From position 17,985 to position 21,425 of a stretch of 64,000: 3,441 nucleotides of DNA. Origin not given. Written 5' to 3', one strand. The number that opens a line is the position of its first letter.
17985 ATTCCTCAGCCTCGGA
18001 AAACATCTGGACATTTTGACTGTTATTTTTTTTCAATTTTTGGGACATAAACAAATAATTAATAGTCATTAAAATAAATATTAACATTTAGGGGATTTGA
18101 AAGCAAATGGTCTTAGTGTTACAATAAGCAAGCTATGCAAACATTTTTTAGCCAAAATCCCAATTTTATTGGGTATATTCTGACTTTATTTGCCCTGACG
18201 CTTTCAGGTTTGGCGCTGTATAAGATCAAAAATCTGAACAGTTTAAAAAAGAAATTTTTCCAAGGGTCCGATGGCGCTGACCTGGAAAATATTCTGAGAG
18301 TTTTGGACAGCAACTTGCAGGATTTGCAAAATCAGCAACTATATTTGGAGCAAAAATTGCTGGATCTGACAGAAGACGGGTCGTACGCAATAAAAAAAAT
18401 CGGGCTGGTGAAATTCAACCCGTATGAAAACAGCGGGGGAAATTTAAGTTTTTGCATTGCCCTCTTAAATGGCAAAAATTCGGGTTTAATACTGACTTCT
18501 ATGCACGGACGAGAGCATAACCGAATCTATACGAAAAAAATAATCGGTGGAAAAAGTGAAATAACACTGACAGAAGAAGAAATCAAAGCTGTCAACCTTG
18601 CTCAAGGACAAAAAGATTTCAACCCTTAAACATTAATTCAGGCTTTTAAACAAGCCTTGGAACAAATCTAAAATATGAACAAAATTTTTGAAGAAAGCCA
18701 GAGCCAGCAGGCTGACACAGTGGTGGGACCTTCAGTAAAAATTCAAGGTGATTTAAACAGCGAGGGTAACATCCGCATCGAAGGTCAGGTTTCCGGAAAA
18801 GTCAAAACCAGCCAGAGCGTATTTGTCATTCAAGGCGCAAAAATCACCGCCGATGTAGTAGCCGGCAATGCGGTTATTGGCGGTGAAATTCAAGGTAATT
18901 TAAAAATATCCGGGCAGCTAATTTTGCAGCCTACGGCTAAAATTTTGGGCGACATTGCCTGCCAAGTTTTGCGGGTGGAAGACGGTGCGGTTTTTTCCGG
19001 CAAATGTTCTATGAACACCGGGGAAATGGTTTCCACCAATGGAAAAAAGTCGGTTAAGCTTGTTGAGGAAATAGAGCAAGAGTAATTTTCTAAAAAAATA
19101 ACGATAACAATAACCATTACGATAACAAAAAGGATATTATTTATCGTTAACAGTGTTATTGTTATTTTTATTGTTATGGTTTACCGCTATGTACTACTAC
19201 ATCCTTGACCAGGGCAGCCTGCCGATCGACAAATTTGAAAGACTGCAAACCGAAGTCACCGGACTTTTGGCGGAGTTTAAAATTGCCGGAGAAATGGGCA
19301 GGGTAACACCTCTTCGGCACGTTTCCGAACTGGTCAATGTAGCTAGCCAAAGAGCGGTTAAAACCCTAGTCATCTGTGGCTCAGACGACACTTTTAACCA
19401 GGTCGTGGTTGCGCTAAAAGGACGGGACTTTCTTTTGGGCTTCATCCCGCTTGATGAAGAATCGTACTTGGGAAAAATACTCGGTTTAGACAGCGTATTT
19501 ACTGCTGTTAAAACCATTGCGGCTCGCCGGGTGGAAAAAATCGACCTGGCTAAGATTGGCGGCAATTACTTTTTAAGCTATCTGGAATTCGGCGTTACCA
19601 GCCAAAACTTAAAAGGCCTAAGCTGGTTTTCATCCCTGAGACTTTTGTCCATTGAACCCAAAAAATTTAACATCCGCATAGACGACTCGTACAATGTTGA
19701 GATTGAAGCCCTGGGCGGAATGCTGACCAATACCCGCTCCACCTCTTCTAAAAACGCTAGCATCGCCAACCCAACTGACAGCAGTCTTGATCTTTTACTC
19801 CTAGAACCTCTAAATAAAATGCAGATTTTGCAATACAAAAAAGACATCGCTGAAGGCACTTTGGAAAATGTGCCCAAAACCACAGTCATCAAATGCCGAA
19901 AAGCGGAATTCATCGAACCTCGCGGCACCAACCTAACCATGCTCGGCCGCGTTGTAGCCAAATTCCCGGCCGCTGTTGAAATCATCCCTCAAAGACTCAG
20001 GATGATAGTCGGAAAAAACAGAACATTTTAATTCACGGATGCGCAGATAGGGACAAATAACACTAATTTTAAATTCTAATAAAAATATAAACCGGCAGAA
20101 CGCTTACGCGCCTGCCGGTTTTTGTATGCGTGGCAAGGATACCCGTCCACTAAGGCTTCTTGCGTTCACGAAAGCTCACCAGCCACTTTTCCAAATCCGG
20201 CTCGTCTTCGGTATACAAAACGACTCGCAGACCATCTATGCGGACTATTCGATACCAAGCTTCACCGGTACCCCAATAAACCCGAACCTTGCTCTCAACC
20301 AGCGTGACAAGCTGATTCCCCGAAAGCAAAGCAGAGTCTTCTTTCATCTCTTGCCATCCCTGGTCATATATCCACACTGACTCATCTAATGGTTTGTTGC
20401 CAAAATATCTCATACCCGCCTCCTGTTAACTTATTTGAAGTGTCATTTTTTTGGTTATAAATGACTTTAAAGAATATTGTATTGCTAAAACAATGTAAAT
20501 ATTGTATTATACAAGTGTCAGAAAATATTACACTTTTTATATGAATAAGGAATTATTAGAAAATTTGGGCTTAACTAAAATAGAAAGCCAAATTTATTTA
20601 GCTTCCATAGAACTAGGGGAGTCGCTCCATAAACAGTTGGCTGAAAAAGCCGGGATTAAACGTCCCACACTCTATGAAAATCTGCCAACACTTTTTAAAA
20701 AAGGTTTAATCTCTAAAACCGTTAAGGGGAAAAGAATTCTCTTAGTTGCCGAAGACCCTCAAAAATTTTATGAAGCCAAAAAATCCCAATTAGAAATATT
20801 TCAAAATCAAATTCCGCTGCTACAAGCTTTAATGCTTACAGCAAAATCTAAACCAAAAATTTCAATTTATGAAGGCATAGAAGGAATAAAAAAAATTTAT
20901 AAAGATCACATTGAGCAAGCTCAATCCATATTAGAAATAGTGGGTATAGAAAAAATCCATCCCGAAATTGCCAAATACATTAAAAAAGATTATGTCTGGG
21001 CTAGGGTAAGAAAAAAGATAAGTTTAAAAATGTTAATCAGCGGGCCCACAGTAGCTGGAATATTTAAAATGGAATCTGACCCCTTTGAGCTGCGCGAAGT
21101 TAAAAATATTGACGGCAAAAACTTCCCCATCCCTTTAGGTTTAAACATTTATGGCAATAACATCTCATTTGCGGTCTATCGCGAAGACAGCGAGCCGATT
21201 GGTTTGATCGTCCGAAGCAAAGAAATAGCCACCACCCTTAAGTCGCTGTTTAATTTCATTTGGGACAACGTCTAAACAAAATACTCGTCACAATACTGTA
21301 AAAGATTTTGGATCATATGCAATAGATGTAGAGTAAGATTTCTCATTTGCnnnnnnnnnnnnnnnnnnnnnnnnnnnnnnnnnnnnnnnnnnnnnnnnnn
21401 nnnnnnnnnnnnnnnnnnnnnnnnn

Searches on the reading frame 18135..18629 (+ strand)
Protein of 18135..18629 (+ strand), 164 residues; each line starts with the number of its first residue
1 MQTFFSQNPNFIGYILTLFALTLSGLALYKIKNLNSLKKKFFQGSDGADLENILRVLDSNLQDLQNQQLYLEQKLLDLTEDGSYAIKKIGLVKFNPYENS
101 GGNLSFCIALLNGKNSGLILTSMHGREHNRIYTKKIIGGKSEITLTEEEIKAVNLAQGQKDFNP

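Call 63: search_protein_families(library=pfam, proteins=[window:18135-18629:+], max_evalue=0.0001)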
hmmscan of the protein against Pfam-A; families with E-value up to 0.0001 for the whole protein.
window:18135-18629:+ (164 aa): 1 family
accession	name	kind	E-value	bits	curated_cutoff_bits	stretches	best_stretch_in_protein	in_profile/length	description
PF14584.11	DUF4446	-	1.1e-37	129.8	27.4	1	14-156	7-149/150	Protein of unknown function (DUF4446)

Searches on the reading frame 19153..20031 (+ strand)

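Call 63: search_protein_families(library=pfam, proteins=[window:19153-20031:+], max_evalue=0.0001)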
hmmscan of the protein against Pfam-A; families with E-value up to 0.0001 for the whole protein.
window:19153-20031:+ (292 aa): 2 families
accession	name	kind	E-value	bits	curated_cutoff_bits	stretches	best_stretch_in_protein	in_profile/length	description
PF19279.4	YegS_C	-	1.5e-06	28.5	27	1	164-285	35-157/158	YegS C-terminal NAD kinase beta sandwich-like domain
PF00781.29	DAGK_cat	-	2e-06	27.9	23.6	1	29-135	16-125/125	Diacylglycerol kinase catalytic domain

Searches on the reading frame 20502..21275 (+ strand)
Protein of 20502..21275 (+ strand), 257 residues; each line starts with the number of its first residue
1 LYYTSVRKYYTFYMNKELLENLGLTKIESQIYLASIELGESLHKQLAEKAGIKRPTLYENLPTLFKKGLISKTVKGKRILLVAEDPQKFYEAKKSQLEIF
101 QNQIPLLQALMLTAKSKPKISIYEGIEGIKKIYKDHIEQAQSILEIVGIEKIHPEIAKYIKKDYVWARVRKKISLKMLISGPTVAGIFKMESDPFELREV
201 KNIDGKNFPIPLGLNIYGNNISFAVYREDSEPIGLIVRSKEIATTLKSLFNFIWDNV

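Call 63: search_protein_families(library=pfam, proteins=[window:20502-21275:+], max_evalue=0.0001)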
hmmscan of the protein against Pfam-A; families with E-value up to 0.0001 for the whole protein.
window:20502-21275:+ (257 aa): 1 family
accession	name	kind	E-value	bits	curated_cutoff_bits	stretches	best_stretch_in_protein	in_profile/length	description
PF01978.25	TrmB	-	3.8e-10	39.9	25.6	1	19-87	1-59/68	Sugar-specific transcriptional regulator TrmB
